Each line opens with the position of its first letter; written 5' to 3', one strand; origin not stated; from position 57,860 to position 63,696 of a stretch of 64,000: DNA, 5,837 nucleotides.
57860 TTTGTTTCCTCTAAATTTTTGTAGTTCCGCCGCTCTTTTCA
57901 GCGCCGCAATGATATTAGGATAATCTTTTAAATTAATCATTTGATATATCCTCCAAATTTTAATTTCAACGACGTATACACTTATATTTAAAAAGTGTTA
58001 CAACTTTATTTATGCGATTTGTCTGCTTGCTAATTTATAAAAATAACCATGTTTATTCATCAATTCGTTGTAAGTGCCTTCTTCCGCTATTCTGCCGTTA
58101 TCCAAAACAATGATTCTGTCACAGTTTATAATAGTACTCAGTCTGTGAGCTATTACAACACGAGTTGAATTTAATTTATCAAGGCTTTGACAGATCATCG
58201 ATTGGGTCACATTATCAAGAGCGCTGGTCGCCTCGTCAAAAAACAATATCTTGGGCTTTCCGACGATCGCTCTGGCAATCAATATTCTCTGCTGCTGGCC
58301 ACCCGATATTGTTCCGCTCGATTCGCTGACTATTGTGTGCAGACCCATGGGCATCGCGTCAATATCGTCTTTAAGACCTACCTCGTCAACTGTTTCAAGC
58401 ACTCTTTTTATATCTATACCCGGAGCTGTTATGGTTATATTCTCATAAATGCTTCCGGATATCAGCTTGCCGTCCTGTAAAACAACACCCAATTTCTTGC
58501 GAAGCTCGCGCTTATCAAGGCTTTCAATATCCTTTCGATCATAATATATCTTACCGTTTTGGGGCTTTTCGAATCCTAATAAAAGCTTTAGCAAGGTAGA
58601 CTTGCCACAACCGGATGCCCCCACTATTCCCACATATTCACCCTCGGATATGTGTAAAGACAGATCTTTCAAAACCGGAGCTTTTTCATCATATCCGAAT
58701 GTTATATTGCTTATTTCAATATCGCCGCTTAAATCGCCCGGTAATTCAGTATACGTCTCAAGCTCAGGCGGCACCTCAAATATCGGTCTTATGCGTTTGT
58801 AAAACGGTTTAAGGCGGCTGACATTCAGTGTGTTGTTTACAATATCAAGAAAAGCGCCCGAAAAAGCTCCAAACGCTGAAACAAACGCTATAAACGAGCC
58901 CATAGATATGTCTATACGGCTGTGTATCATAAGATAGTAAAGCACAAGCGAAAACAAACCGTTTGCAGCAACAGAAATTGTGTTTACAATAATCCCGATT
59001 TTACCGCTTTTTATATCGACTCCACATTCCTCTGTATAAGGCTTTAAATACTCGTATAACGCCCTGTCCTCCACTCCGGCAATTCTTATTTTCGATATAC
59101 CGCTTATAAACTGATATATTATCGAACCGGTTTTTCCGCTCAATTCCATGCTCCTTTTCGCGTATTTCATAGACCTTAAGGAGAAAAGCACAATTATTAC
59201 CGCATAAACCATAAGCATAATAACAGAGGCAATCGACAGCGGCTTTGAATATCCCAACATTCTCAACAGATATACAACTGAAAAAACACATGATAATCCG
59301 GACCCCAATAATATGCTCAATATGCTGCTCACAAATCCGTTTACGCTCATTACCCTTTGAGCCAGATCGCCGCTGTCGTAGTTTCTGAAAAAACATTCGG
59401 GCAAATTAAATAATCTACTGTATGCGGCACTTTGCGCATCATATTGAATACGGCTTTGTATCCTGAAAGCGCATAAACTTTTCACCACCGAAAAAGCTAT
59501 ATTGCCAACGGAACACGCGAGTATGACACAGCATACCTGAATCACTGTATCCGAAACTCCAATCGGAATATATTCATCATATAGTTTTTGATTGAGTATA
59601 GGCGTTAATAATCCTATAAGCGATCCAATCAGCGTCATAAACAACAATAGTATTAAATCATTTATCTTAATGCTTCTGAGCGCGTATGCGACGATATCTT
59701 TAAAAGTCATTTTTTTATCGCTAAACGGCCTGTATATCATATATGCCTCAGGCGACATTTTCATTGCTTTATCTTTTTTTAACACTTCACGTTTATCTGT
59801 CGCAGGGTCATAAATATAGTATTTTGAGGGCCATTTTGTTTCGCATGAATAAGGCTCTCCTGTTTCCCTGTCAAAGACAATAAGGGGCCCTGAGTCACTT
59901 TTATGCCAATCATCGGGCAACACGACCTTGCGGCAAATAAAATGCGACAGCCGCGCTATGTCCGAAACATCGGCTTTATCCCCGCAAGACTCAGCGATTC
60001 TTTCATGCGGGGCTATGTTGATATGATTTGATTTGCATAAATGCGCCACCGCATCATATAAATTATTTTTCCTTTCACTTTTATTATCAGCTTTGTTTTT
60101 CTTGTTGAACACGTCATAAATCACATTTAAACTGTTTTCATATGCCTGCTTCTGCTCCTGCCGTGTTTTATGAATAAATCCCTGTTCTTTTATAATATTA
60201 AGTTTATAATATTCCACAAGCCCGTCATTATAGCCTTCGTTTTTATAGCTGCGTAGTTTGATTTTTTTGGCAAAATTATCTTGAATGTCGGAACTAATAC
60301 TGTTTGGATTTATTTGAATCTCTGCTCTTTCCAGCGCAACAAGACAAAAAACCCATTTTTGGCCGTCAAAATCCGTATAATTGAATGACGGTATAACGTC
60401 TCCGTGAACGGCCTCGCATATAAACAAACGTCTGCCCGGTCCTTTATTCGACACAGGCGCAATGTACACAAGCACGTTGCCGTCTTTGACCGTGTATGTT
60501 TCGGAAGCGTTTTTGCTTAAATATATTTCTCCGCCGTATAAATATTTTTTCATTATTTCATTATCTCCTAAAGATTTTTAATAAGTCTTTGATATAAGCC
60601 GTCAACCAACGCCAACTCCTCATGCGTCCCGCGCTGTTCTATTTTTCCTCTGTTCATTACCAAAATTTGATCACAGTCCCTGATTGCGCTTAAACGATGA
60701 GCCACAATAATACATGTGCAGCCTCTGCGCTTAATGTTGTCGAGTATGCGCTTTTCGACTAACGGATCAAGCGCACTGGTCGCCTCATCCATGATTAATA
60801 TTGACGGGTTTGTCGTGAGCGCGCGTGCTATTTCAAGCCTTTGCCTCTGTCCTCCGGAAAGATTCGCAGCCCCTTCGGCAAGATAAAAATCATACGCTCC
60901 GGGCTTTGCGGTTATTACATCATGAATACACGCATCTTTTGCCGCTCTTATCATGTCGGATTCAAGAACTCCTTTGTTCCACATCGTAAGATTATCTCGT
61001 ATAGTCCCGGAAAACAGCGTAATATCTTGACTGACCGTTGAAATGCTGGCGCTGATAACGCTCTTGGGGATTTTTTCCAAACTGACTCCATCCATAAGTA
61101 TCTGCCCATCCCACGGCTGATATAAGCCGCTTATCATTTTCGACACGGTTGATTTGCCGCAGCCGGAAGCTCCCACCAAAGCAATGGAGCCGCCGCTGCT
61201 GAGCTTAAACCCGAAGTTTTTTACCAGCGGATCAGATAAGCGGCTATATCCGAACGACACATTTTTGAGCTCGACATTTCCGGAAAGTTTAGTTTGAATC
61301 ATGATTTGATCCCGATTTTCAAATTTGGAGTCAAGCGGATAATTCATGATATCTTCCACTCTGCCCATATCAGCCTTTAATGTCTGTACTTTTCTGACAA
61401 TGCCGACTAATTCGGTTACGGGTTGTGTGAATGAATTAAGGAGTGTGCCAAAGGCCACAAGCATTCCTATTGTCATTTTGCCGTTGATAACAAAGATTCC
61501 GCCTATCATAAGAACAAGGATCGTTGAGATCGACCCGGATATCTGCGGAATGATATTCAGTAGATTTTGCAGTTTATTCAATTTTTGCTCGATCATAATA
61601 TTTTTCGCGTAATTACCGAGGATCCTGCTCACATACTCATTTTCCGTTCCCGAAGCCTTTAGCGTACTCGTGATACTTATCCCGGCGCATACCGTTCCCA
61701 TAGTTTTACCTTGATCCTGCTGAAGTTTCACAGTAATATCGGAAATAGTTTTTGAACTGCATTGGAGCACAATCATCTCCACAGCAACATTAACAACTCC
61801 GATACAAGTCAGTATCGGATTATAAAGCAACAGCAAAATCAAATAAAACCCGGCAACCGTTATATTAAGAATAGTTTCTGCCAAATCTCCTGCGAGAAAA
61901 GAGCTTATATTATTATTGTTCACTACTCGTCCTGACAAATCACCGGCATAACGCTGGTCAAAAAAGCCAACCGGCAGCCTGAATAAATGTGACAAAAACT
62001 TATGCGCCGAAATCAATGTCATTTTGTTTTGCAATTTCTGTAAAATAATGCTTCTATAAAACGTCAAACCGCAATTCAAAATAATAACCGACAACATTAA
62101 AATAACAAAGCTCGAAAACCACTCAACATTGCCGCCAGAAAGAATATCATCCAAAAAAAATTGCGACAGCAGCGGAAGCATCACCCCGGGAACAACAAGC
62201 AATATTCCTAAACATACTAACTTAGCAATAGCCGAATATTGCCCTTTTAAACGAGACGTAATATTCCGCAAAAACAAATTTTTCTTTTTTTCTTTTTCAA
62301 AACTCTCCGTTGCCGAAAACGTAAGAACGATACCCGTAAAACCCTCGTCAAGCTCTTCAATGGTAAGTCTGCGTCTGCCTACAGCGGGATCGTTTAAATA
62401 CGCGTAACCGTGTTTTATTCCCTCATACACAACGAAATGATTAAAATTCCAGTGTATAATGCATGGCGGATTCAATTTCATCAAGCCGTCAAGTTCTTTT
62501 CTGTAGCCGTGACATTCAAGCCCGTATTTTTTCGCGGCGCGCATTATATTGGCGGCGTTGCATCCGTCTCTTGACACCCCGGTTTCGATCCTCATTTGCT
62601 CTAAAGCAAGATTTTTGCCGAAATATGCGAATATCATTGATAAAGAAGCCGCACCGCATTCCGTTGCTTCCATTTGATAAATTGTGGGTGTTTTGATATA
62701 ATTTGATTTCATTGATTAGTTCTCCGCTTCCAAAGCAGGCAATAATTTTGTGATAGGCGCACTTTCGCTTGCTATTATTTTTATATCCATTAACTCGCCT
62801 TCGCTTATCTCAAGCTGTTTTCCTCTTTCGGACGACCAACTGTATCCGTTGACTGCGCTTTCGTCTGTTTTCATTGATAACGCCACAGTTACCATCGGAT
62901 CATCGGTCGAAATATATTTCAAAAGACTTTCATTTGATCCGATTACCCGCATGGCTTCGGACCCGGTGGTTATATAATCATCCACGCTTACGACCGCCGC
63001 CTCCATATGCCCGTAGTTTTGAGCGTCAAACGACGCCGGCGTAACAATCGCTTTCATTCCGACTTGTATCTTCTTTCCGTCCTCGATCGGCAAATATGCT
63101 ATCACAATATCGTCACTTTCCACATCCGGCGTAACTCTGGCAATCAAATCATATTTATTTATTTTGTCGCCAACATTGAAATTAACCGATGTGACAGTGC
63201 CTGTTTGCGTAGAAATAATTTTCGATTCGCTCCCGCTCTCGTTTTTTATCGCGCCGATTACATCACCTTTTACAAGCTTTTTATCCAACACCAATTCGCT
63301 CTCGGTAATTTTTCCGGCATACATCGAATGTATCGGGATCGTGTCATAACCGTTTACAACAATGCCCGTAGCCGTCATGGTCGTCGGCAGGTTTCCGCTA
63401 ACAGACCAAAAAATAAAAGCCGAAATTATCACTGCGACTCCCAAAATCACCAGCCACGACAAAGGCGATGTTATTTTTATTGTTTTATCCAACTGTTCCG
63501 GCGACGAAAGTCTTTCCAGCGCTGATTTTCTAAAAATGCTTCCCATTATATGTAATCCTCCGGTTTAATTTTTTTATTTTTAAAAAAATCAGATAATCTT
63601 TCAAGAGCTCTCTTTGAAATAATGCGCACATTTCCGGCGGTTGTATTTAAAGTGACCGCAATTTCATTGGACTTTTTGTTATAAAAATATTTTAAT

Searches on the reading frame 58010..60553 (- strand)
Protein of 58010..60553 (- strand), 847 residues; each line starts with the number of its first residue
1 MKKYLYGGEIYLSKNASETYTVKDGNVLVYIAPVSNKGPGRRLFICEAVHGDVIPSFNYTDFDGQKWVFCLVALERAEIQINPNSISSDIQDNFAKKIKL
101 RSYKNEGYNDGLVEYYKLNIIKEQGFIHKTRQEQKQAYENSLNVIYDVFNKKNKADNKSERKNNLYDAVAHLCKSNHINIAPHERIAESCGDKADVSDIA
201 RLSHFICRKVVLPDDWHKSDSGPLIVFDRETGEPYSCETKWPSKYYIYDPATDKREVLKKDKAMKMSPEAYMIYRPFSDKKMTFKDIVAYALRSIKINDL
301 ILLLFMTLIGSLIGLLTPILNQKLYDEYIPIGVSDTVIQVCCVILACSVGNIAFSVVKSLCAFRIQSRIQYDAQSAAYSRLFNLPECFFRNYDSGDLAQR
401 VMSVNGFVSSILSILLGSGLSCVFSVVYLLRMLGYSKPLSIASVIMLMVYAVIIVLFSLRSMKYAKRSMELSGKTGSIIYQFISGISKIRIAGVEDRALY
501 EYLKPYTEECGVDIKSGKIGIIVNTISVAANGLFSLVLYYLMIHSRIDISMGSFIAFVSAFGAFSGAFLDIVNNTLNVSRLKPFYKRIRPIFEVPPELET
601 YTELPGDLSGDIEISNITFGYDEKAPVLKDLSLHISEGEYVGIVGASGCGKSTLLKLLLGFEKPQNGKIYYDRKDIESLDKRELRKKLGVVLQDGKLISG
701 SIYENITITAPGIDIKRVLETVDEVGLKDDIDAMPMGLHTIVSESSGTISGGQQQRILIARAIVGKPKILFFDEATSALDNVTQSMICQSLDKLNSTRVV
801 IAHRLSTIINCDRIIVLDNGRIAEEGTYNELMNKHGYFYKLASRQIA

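Call 33: search_protein_families(library=pfam, proteins=[window:58010-60553:-], max_evalue=0.001)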
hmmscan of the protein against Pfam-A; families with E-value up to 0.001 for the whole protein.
window:58010-60553:- (847 aa): 3 families
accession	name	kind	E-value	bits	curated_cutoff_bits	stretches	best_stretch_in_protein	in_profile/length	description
PF00005.33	ABC_tran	-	5.6e-34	118.1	25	1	628-777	1-137/137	ABC transporter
PF00664.28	ABC_membrane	-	4.8e-19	69.5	28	1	300-568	1-274/274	ABC transporter transmembrane region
PF02463.25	SMC_N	-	7.8e-05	22.6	40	1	140-816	94-210/220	RecF/RecN/SMC N terminal domain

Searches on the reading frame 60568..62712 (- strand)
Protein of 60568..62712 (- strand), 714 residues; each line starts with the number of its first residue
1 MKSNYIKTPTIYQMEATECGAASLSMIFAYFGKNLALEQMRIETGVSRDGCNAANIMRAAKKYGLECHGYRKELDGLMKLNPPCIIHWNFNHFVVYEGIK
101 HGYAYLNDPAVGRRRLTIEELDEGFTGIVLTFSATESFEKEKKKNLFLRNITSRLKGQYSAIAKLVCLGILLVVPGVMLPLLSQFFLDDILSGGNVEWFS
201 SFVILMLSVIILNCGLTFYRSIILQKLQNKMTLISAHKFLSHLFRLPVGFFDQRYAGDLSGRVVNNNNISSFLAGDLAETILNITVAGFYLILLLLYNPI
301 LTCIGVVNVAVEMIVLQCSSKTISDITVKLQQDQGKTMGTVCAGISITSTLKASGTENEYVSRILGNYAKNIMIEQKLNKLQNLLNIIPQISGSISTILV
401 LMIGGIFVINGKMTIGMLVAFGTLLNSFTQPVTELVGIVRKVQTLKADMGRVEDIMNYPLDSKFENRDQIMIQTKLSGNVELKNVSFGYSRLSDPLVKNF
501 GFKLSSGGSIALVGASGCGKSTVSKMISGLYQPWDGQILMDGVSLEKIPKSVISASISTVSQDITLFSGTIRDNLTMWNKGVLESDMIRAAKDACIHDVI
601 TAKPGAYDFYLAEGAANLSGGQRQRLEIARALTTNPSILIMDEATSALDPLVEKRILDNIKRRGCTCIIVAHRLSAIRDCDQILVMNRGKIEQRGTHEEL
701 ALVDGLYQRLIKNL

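Call 33: search_protein_families(library=pfam, proteins=[window:60568-62712:-], max_evalue=0.001)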
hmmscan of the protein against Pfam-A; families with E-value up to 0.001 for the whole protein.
window:60568-62712:- (714 aa): 4 families
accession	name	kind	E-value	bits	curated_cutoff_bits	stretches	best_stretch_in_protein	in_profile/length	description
PF03412.21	Peptidase_C39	-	1.9e-35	122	22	1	8-136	2-132/133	Peptidase C39 family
PF00005.33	ABC_tran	-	2e-29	103.4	25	1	498-646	2-137/137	ABC transporter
PF00664.28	ABC_membrane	-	5e-28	99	28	1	170-432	9-274/274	ABC transporter transmembrane region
PF02463.25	SMC_N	-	4.5e-05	23.4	40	1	390-686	135-211/220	RecF/RecN/SMC N terminal domain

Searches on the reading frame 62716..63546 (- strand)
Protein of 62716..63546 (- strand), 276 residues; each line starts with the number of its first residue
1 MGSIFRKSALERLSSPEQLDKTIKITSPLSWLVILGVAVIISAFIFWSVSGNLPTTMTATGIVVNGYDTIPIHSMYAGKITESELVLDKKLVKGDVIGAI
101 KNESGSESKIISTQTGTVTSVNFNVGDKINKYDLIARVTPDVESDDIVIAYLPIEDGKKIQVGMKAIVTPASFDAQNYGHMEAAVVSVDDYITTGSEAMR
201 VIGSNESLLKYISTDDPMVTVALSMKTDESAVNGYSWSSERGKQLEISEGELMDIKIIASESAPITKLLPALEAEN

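Call 33: search_protein_families(library=pfam, proteins=[window:62716-63546:-], max_evalue=0.001)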
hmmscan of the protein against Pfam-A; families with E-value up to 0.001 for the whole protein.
window:62716-63546:- (276 aa): 1 family
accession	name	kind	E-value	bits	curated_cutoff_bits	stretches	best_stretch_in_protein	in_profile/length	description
PF13437.12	HlyD_3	-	0.00022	22.3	22.2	0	110-201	2-89/106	HlyD family secretion protein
